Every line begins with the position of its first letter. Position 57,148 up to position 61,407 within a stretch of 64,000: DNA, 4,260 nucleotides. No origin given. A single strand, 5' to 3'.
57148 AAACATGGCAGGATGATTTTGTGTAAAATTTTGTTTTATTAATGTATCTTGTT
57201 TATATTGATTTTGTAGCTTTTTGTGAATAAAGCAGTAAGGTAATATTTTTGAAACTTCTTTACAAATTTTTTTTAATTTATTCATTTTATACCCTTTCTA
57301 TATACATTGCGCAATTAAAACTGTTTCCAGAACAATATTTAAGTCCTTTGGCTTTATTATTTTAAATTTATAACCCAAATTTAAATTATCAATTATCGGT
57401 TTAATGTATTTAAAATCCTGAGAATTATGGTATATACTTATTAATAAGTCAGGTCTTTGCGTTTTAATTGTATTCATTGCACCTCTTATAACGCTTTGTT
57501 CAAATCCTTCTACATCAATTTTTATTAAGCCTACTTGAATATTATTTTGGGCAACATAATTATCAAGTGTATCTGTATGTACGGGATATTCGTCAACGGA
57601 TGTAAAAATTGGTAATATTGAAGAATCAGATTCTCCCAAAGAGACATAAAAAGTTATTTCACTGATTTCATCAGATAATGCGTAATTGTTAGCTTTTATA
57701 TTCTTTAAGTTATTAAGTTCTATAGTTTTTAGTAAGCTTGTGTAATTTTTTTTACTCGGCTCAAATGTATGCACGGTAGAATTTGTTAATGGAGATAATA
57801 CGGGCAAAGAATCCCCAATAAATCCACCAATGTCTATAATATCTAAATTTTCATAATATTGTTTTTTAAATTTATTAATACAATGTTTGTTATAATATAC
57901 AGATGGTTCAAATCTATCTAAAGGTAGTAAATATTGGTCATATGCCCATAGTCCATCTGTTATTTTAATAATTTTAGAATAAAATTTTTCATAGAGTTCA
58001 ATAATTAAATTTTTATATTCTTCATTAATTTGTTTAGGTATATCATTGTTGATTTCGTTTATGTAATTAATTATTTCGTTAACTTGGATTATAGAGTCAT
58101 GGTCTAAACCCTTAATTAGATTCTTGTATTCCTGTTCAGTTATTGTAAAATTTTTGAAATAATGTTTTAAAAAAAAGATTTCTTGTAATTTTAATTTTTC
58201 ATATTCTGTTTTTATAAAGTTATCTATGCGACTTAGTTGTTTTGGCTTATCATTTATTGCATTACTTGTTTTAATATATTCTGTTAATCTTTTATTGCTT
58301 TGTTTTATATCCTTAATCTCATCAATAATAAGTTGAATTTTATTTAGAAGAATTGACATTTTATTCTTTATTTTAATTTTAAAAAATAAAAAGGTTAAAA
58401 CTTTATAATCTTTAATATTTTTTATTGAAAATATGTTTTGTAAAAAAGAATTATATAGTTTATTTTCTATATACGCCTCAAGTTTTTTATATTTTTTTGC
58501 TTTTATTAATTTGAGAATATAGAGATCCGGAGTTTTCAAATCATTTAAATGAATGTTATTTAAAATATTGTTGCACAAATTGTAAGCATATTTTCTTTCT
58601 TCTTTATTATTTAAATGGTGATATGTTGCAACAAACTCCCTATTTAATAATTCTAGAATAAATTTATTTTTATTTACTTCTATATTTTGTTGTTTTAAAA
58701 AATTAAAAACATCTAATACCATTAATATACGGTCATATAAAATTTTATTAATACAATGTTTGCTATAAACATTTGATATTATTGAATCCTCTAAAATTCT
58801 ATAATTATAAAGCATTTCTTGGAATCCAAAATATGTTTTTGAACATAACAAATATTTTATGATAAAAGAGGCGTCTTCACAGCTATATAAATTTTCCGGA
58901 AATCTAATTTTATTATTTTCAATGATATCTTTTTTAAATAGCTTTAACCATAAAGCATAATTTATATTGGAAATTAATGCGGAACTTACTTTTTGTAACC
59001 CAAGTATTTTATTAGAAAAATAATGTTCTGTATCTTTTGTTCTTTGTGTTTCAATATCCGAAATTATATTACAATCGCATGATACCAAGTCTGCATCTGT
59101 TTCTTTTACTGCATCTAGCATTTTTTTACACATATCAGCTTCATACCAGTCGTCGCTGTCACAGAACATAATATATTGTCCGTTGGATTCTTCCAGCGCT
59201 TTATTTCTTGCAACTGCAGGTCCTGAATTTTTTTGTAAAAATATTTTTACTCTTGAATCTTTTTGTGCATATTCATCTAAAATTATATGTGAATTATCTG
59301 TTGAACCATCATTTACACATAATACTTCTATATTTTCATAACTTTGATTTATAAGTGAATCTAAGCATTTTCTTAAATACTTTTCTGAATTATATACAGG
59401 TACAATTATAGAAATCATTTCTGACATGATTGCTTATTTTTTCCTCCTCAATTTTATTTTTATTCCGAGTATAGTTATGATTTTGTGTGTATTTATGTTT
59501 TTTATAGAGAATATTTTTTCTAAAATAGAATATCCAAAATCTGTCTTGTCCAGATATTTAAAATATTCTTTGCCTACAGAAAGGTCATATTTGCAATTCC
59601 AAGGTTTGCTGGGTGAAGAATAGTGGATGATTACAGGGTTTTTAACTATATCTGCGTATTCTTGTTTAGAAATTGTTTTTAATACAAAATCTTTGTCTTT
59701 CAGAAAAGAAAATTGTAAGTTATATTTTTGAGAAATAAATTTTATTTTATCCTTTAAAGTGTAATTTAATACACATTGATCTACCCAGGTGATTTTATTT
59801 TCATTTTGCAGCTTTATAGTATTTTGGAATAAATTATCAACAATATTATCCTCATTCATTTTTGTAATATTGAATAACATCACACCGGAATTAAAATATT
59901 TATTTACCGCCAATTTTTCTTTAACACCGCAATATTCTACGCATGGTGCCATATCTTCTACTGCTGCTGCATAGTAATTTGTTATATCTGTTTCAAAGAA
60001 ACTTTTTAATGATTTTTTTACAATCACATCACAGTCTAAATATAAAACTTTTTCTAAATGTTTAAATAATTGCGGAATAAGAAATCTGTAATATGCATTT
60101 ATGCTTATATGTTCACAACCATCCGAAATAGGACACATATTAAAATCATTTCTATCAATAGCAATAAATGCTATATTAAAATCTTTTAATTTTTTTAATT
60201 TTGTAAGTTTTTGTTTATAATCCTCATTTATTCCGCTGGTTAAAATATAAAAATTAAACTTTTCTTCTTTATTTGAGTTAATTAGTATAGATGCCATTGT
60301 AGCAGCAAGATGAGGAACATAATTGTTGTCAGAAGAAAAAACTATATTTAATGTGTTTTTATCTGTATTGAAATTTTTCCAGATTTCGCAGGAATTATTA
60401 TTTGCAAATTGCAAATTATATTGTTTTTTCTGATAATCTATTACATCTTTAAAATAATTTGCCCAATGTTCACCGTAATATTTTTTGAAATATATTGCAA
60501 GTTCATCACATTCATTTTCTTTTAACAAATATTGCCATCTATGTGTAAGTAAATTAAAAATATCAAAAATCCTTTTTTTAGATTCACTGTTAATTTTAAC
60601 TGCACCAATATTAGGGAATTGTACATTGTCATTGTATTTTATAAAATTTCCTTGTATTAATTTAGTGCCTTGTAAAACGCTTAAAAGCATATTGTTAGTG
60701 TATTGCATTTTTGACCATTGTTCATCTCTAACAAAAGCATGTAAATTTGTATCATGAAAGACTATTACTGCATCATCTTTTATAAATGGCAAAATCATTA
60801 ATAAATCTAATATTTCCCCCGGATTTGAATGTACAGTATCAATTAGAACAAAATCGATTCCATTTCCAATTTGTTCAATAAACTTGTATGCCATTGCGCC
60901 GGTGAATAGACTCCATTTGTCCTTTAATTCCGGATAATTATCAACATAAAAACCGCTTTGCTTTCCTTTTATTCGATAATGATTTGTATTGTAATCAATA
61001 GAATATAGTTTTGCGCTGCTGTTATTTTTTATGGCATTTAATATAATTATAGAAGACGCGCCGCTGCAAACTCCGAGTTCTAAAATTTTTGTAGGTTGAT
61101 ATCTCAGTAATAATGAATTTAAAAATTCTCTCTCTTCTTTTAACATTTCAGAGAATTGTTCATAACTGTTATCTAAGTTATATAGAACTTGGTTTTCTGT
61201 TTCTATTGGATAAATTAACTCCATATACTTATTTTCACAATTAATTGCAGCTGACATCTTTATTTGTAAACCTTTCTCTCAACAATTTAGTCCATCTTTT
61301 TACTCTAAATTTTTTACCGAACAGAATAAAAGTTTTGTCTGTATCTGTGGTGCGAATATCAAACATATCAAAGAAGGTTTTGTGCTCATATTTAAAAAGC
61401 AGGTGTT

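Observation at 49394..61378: A ~30-aa basic/hydrophobic motif (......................) recurs 8 times, always at a domain junction or protein terminus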

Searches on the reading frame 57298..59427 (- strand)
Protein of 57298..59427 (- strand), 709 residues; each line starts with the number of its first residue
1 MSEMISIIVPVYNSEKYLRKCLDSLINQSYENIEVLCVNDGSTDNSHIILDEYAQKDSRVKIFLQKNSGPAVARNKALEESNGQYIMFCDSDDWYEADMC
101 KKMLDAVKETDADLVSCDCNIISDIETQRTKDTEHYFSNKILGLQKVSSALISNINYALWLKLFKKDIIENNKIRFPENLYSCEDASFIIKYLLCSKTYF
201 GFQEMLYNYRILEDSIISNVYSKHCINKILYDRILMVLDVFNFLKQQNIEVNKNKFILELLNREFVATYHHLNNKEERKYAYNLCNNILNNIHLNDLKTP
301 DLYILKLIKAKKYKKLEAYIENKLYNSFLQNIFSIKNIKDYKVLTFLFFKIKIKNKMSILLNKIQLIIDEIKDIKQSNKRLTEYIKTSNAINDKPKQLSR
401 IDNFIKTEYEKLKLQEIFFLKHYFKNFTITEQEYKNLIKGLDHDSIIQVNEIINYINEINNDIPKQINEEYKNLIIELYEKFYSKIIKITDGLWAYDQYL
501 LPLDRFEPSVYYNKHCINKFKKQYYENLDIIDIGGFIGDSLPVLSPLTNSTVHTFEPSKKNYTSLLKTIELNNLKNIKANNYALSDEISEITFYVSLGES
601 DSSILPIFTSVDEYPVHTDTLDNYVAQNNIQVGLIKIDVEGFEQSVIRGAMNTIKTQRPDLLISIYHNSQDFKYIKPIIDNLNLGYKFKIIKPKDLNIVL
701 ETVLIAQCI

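Call 4: search_protein_families(library=pfam, proteins=[window:57298-59427:-], max_evalue=0.01)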
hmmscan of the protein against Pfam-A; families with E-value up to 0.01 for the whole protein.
window:57298-59427:- (709 aa): 4 families
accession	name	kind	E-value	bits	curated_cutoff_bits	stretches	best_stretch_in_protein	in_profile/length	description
PF00535.33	Glycos_transf_2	-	9.3e-41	140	23.3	1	6-146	1-141/168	Glycosyl transferase family 2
PF05050.19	Methyltransf_21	-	4.1e-13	50.3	22.7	1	551-687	25-172/173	Methyltransferase FkbM domain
PF10111.15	Glyco_tranf_2_2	-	6.7e-13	49.2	27.3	1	6-108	1-112/276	Glycosyltransferase like family 2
PF13641.12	Glyco_tranf_2_3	-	2.1e-07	31.6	27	1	5-115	3-119/230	Glycosyltransferase like family 2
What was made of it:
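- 58357..58455 (-): Single motif copy (aa 325-357) between the GT2 and FkbM modules of the 709-aa protein (ORF 57298-59427). Pfam domains are in call 4.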

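Call 6: search_protein_families(library=ncbifam, proteins=[window:57298-59427:-], max_evalue=0.01)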
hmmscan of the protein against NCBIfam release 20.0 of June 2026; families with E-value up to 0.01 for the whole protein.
window:57298-59427:- (709 aa): 24 families
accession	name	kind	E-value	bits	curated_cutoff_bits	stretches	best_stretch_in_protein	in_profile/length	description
NF007482.0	PRK10073.1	equivalog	3.5e-40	138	423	1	3-290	6-296/334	glycosyltransferase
NF047683.1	TeichurnBiosyTuaG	equivalog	2.2e-30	106.1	400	1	3-234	6-228/252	teichuronic acid biosynthesis protein TuaG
TIGR01444.1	fkbM_fam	subfamily_domain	2.7e-30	105.7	37.7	1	530-665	2-142/143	FkbM family methyltransferase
TIGR03937.1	PgaC_IcaA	equivalog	3.7e-20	72.2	422.3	1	3-109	45-152/407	poly-beta-1,6-N-acetyl-D-glucosamine synthase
TIGR03111.1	glyc2_xrt_Gpos1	hypoth_equivalog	2.4e-19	69.5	363.95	1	4-131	50-180/439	TIGR03111 family XrtG-associated glycosyltransferase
NF050050.1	ProtGlycPglI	equivalog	7.8e-19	68.2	500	1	4-220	3-212/306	GalNAc(5)-diNAcBac-PP-undecaprenol beta-1,3-glucosyltransferase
NF041875.1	EPS_EpsD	equivalog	8e-19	68.2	370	1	5-112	1-109/325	exopolysaccharide biosynthesis glycosyltransferase EpsD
NF038302.1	EPS_HpsE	equivalog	1.4e-13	50.5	300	1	5-102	3-106/307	hormogonium polysaccharide biosynthesis glycosyltransferase HpsE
TIGR03965.1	mycofact_glyco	equivalog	3.6e-13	49.2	280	1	4-117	75-189/467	mycofactocin biosynthesis glycosyltransferase MftF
NF041394.1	GtaseAglG_Halo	equivalog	4.1e-13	49.3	440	1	5-114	3-114/304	glucosyl-dolichyl phosphate glucuronosyltransferase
NF053739.1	GlytfEpsEBac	equivalog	6.8e-13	48.2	450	1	5-105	3-105/265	glycosyltransferase EpsE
TIGR04242.1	nodulat_NodC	equivalog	3e-12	46.2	550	1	5-110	50-159/395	chitooligosaccharide synthase NodC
NF038299.1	EPS_HpsN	equivalog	2.3e-11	43.2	425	1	4-101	2-100/317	hormogonium polysaccharide biosynthesis glycosyltransferase HpsN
NF045692.1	OglycostaseCruG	equivalog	5.1e-11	42.1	600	1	4-122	42-167/386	2'-O-glycosyltransferase CruG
TIGR04283.1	glyco_like_mftF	equivalog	5.4e-11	42.5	182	1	5-112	1-102/221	TIGR04283 family arsenosugar biosynthesis glycosyltransferase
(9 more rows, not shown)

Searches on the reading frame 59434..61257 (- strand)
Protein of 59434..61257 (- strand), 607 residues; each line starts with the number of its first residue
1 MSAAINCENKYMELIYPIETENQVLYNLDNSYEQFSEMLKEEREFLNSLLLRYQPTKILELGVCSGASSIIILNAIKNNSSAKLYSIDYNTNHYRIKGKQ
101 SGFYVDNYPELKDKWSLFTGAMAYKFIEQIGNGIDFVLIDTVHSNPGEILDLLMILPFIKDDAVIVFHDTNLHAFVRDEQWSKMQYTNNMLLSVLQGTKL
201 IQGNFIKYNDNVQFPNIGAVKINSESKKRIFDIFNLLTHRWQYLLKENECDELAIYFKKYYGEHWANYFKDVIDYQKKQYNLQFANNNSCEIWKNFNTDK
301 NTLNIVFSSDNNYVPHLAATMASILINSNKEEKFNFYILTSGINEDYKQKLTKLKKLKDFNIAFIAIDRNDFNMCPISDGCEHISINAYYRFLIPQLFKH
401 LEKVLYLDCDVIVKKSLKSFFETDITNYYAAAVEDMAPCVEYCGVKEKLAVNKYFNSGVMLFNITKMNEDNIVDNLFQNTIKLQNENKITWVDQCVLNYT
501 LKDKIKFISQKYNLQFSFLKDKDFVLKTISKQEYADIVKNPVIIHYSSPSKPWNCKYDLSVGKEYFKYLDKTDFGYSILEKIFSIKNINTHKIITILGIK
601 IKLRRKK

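Call 4: search_protein_families(library=pfam, proteins=[window:59434-61257:-], max_evalue=0.01)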
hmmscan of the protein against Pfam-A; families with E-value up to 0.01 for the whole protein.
window:59434-61257:- (607 aa): 3 families
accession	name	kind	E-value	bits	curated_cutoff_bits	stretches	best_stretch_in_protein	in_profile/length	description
PF01501.26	Glyco_transf_8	-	6.6e-50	170.5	24.3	1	304-554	1-250/253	Glycosyl transferase family 8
PF13578.12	Methyltransf_24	-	1.5e-16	61.6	26.3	1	59-170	1-105/105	Methyltransferase domain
PF01596.23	Methyltransf_3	-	0.0072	16.1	22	0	38-186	28-171/204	O-methyltransferase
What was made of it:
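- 59437..59532 (-): Motif copy at the extreme C-terminus (aa 576-607) of the 607-aa Methyltransf_24 + GT8 protein (ORF 59434-61257). The GT8 Pfam match ends at aa 554 (call 4).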

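Call 6: search_protein_families(library=ncbifam, proteins=[window:59434-61257:-], max_evalue=0.01)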
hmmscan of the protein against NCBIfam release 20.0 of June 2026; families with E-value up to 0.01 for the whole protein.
window:59434-61257:- (607 aa): 1 family
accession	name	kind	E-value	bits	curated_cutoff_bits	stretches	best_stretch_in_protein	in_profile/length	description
NF011718.0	PRK15171.1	equivalog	2e-34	119.3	461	1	293-567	18-286/337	lipopolysaccharide 3-alpha-galactosyltransferase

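Call 15: find_encoding_contigs(protein=window:59434-61257:-, flank=2000, max_places=4)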
Protein window:59434-61257:- (607 aa): 3 contigs read that carry it; 1 place shown.
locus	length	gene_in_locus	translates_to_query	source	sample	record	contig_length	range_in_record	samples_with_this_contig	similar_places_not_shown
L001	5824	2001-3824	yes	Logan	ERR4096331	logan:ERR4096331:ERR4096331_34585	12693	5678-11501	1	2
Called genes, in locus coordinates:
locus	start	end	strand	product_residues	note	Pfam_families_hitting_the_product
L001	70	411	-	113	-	PF12844:HTH_19 (weak), PF13560:HTH_31, PF01381:HTH_3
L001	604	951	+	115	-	PF13560:HTH_31 (weak), PF01381:HTH_3, PF12844:HTH_19, PF13413:HTH_25 (faint)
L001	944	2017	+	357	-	PF00535:Glycos_transf_2, PF10111:Glyco_tranf_2_2, PF13641:Glyco_tranf_2_3 (weak)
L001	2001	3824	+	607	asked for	PF13578:Methyltransf_24, PF01501:Glyco_transf_8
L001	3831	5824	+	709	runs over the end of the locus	PF00535:Glycos_transf_2, PF10111:Glyco_tranf_2_2, PF13641:Glyco_tranf_2_3, PF05050:Methyltransf_21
